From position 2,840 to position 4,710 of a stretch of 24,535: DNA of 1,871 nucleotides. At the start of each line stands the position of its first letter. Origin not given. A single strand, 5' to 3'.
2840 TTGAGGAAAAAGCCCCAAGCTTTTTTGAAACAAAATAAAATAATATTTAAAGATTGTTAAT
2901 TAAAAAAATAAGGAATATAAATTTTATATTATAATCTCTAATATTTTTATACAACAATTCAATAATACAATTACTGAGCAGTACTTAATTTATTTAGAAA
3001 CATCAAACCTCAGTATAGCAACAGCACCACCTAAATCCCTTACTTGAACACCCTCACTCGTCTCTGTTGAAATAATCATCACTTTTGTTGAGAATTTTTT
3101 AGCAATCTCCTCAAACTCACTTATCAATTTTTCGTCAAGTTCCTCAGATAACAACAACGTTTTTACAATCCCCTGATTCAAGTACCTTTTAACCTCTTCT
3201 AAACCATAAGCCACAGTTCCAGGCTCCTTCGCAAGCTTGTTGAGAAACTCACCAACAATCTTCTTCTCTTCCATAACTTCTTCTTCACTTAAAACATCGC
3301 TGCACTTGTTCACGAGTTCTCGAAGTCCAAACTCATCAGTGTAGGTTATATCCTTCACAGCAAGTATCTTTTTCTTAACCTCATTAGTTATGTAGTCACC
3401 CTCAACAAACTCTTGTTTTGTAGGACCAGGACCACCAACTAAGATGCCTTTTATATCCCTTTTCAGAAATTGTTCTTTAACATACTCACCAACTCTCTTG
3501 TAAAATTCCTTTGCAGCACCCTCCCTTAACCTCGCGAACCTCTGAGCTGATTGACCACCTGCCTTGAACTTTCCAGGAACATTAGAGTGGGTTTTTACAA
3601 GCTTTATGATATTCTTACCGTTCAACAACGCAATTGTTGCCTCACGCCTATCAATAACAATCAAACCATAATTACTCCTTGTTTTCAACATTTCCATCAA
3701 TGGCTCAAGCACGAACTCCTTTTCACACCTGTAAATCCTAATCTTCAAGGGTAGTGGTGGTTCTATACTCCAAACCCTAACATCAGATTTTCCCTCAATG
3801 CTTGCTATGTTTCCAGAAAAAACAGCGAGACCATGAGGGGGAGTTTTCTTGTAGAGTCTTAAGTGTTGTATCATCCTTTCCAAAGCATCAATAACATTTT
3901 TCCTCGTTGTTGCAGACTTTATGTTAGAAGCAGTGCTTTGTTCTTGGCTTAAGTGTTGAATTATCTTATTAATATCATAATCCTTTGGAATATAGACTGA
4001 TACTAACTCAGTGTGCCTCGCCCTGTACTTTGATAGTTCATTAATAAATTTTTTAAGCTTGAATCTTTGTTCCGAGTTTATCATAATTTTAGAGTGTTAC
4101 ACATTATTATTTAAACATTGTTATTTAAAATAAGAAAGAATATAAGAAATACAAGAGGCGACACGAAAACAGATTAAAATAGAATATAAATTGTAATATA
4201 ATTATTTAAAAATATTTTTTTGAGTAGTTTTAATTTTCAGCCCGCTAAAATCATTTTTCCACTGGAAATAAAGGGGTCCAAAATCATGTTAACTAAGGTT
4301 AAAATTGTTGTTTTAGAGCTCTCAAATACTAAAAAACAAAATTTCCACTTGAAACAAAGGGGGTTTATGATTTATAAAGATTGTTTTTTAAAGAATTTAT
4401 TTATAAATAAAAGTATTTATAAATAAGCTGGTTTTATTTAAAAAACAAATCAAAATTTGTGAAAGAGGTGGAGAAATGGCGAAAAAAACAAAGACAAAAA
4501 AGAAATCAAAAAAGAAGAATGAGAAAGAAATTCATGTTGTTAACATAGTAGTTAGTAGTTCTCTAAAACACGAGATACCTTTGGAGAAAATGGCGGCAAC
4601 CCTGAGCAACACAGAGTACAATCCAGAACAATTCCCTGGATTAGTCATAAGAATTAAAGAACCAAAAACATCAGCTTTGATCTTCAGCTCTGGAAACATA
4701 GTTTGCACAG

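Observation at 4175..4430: Candidate replication origin: two ORB boxes with no orc1/cdc6 gene beside them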

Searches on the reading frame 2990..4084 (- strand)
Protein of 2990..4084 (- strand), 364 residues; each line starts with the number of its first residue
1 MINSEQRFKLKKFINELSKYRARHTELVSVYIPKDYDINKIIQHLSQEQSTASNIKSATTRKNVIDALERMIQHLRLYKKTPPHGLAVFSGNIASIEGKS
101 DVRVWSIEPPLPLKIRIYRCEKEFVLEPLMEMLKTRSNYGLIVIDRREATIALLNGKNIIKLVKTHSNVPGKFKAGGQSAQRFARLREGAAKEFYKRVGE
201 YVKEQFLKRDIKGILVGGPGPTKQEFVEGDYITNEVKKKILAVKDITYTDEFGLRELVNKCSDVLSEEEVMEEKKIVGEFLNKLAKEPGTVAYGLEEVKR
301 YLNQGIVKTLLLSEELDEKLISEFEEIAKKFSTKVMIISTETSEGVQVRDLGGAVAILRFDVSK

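Call 9: search_protein_families(library=pfam, proteins=[window:2990-4084:-])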
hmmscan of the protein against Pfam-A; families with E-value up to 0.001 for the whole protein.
window:2990-4084:- (364 aa): 6 families
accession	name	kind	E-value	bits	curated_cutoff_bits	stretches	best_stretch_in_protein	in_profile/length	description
PF03464.20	eRF1_2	-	3.3e-41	141.1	27.1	1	139-267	2-133/133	eRF1 domain 2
PF03465.20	eRF1_3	-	3.2e-21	76.2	25.8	1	270-362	1-106/106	eRF1 domain 3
PF03463.20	eRF1_1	-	4.8e-16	59.3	23.8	1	11-133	1-123/123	eRF1 domain 1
PF18854.6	baeRF_family10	-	1.7e-12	48.3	27.1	1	126-227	3-108/143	Bacterial archaeo-eukaryotic release factor family 10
PF18859.6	acVLRF1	-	4.9e-11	43.4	27.1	1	142-220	5-83/130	Actinobacteria/chloroflexi VLRF1 release factor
PF01248.31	Ribosomal_L7Ae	-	0.00023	21.2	22.1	1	283-340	8-64/95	Ribosomal protein L7Ae/L30e/S12e/Gadd45 family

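Call 11: find_related_loci(query=window:2990-4084:-, collection=genome_contigs, flank=10000)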
Query window:2990-4084:- (364 aa) in genome_contigs; peptide patterns used: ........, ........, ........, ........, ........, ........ (x = any residue, [..] = any of these).
491 stretches matched a pattern; 208 encode a relative of the query (tblastn E <= 1e-3); the best 80 are kept; 80 distinct loci.
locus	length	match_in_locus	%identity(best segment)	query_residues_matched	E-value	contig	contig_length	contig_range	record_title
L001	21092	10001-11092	81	1-364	0e+0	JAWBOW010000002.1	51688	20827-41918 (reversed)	MAG: Candidatus Woesearchaeota archaeon isolate HHBFW-2_201803_bins_274 HHBFW-2_201803_bins_274_scaffold_2, whole genome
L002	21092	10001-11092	80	1-364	0e+0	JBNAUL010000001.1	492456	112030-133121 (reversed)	MAG: Candidatus Woesearchaeota archaeon isolate Kamch4342-D-MF-011 bin55.fa-1, whole genome shotgun sequence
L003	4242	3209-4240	73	1-344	1e-176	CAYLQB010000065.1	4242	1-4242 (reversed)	MAG TPA_asm: uncultured Methanosarcinales archaeon isolate binchicken_co164_184 genome assembly, contig: NODE_12437_leng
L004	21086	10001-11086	69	2-363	3e-169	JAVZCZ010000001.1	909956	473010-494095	MAG: Candidatus Woesearchaeota archaeon isolate DRTY-6_201705_bins_90 DRTY-6_201705_bins_90_scaffold_1, whole genome sho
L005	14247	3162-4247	65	2-362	5e-163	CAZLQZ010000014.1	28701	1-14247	MAG TPA_asm: uncultured Methanosarcinales archaeon isolate binchicken_co47_193 genome assembly, contig: NODE_1041_length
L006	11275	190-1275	67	2-362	8e-162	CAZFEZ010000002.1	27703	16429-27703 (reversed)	MAG TPA_asm: uncultured Methanosarcinales archaeon isolate binchicken_co38_1194 genome assembly, contig: NODE_3550_lengt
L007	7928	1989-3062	68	6-362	9e-162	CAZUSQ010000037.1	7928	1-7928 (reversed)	MAG TPA_asm: uncultured Methanosarcinales archaeon isolate SRP269290_co1_892 genome assembly, contig: NODE_15370_length_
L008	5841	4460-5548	66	2-363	7e-163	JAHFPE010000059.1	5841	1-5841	MAG: Candidatus Woesearchaeota archaeon isolate nzgw52 NODE_29066_length_5842_cov_3.054711, whole genome shotgun sequenc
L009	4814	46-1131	65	2-362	5e-164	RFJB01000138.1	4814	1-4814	MAG: Candidatus Woesearchaeota archaeon isolate J091 k99_1296421, whole genome shotgun sequence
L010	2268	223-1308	67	2-362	4e-172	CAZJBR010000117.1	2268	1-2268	MAG TPA_asm: uncultured Methanosarcinales archaeon isolate binchicken_co38_212 genome assembly, contig: NODE_97487_lengt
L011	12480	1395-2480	66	2-362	1e-160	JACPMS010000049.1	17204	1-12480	MAG: Candidatus Woesearchaeota archaeon isolate NC_groundwater_555_Ag_S-0.1um_38_11 S35_SO-1_scaffold_179286, whole geno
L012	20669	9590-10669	65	2-360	2e-160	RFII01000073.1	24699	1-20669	MAG: Candidatus Woesearchaeota archaeon isolate J072 k99_1260051, whole genome shotgun sequence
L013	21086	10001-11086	65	2-362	1e-160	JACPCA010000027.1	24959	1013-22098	MAG: Candidatus Woesearchaeota archaeon isolate NC_groundwater_271_Ag_S-0.2um_50_10 S5_GD2017_2_S2_scaffold_1598, whole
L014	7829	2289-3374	65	2-362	3e-160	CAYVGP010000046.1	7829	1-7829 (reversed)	MAG TPA_asm: uncultured Methanosarcinales archaeon isolate SRP216583_co2_29 genome assembly, contig: NODE_7998_length_78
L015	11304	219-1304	67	2-362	5e-160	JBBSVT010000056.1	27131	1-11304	MAG: Nanoarchaeota archaeon isolate H14-bin056_1 H14_bin056_1_000000000056, whole genome shotgun sequence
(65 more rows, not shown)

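Call 24: find_encoding_contigs(protein=window:2990-4084:-, flank=10000, max_places=4)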
Protein window:2990-4084:- (364 aa): 2 contigs read that carry it; 2 places shown.
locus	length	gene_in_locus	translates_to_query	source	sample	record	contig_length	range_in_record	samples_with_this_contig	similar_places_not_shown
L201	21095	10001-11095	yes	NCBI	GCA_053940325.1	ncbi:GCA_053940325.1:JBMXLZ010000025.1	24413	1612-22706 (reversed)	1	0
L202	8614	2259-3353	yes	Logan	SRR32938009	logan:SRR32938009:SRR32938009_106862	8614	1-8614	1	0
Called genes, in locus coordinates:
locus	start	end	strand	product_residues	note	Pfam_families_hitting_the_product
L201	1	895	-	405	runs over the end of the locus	PF02390:Methyltransf_4 (faint), PF02475:TRM5-TYW2_MTfase (weak), PF03602:Cons_hypoth95 (weak), PF01728:FtsJ (weak), PF00398:RrnaAD (weak), PF13847:Methyltransf_31 (weak), PF09445:Methyltransf_15, PF13649:Methyltransf_25 (faint)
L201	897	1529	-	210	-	PF01135:PCMT, PF00398:RrnaAD, PF01189:Methyltr_RsmB-F (weak), PF01564:Spermine_synth (weak), PF02475:TRM5-TYW2_MTfase (weak), PF12847:Methyltransf_18 (weak), PF13847:Methyltransf_31, PF13649:Methyltransf_25, +1 more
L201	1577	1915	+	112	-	-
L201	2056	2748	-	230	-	PF00588:SpoU_methylase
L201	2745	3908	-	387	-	PF02163:Peptidase_M50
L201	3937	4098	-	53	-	-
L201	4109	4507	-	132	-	PF21485:IF5A-like_N, PF01287:eIF-5a (weak)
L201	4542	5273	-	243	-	-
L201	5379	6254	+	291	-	PF01944:SpoIIM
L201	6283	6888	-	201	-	PF01336:tRNA_anti-codon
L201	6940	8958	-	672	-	PF14551:MCM_N, PF17207:MCM_OB, PF00493:MCM, PF07728:AAA_5 (weak), PF01078:Mg_chelatase (weak), PF17855:MCM_lid, PF21120: (weak)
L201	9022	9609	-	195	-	PF00352:TBP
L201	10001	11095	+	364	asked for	PF03463:eRF1_1, PF18854:baeRF_family10, PF03464:eRF1_2, PF18859:acVLRF1, PF03465:eRF1_3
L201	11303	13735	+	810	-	PF03477:ATP-cone, PF00317:Ribonuc_red_lgN, PF02867:Ribonuc_red_lgC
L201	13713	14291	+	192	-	PF02572:CobA_CobO_BtuR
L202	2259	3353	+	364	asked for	PF03463:eRF1_1, PF18854:baeRF_family10, PF03464:eRF1_2, PF18859:acVLRF1, PF03465:eRF1_3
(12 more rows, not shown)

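Call 26: search_protein_families(library=pfam, proteins=[L001:20283-21092:-], max_evalue=0.01)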
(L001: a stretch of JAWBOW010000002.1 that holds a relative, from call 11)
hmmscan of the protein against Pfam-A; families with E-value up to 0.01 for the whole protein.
L001:20283-21092:- (270 aa): 6 families
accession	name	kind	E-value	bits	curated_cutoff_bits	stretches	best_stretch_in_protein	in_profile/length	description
PF09079.17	Cdc6_C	-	7.9e-29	99.9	25.1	1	180-269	1-91/96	CDC6, C terminal winged helix domain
PF22703.2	Cdc6_lid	-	1e-24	86.6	27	1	104-171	1-68/68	Cdc6 AAA+ ATPase-type lid domain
PF22606.2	Cdc6-ORC-like_ATPase_lid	-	9.1e-07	29.1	27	1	98-154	1-57/60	Cdc6/ORC-like, ATPase lid domain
PF00004.35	AAA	-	0.0004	21.3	21.2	1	20-95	49-129/131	ATPase family associated with various cellular activities (AAA)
PF17872.7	AAA_lid_10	-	0.0019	18.8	23.2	1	120-165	45-90/99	AAA lid domain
PF16193.11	AAA_assoc_2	-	0.0082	16.8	34.3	0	132-169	16-54/81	AAA C-terminal domain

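Call 28: find_related_loci(query=L001:20283-21092:-, collection=genome_contigs, flank=10000)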
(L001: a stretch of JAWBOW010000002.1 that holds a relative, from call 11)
Query L001:20283-21092:- (270 aa) in genome_contigs; peptide patterns used: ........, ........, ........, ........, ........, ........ (x = any residue, [..] = any of these).
599 stretches matched a pattern (row limit reached: there are more); 490 encode a relative of the query (tblastn E <= 1e-3); the best 80 are kept; 80 distinct loci.
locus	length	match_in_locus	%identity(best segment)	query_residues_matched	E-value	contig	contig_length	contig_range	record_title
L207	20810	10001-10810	100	1-270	3e-179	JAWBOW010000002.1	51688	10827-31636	MAG: Candidatus Woesearchaeota archaeon isolate HHBFW-2_201803_bins_274 HHBFW-2_201803_bins_274_scaffold_2, whole genome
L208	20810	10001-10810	96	1-270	3e-174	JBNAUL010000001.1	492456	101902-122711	MAG: Candidatus Woesearchaeota archaeon isolate Kamch4342-D-MF-011 bin55.fa-1, whole genome shotgun sequence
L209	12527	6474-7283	75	1-270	6e-141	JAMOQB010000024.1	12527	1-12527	MAG: Candidatus Woesearchaeota archaeon isolate 4559-240_metabat2_scaf2bin.044 4559-240_scaffold_2709_c1, whole genome s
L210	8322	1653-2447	75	1-265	7e-137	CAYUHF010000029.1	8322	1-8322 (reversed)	MAG TPA_asm: uncultured Methanosarcinales archaeon isolate SRP332253_co2_76 genome assembly, contig: NODE_8919_length_83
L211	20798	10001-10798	74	1-266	2e-136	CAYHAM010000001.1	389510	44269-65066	MAG TPA_asm: uncultured Methanosarcinales archaeon isolate ERP119294_co1_446 genome assembly, contig: NODE_19_length_389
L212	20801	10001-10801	74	1-267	4e-135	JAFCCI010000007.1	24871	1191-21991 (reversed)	Candidatus Woesearchaeota archaeon isolate AB_3033_Bin_101 AB_3033_Bin_101_scaffold_2701, whole genome shotgun sequence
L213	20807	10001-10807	72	2-270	1e-134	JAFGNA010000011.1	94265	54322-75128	MAG: Candidatus Woesearchaeota archaeon isolate Zod_Metabat.513 k87_6456485, whole genome shotgun sequence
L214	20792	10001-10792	76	2-265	7e-135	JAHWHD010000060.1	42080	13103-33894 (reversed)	MAG: Candidatus Woesearchaeota archaeon isolate FT1_799 k127_29614471, whole genome shotgun sequence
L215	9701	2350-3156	74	1-269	4e-134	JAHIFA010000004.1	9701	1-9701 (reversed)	MAG: Nanoarchaeota archaeon isolate KR11_0.1_MetaG.mb.55 KR11_0.1_MetaG.mb.55_k141_19809, whole genome shotgun sequence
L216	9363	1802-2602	73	1-267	1e-133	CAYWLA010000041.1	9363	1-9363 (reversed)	MAG TPA_asm: uncultured Methanosarcinales archaeon isolate SRP178699_co1_467 genome assembly, contig: NODE_10243_length_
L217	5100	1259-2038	76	1-260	3e-134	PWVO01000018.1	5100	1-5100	MAG: Candidatus Woesearchaeota archaeon isolate CSSed11_301m CS-Sed11-C37146, whole genome shotgun sequence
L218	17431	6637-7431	73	1-265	5e-133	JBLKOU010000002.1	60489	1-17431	MAG: Candidatus Woesearchaeota archaeon isolate MAG.56 NODE_1607_length_60489_cov_15.285937, whole genome shotgun sequen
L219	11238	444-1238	73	1-265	7e-133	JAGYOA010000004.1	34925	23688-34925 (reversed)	Candidatus Woesearchaeota archaeon isolate M55A3 4, whole genome shotgun sequence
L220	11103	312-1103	76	2-265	6e-133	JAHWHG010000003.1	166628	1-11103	MAG: Candidatus Woesearchaeota archaeon isolate FT2_348 k127_10339964, whole genome shotgun sequence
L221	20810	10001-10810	73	1-270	2e-132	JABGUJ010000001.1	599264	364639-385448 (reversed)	MAG: Candidatus Woesearchaeota archaeon isolate SI034_bin151 k141_2074571, whole genome shotgun sequence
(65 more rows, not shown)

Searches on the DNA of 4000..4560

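Call 68: search_rna_families(source=window, start=4000, end=4560, threshold=evalue, max_evalue=1)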
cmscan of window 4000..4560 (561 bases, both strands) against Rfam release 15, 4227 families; matches with E-value up to 1: 1.
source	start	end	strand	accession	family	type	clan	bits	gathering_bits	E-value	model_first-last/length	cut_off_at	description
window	4297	4348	+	RF03339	mir-3047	Gene; miRNA;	-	20.8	53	0.18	1-61/61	no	mir-3047 microRNA precursor family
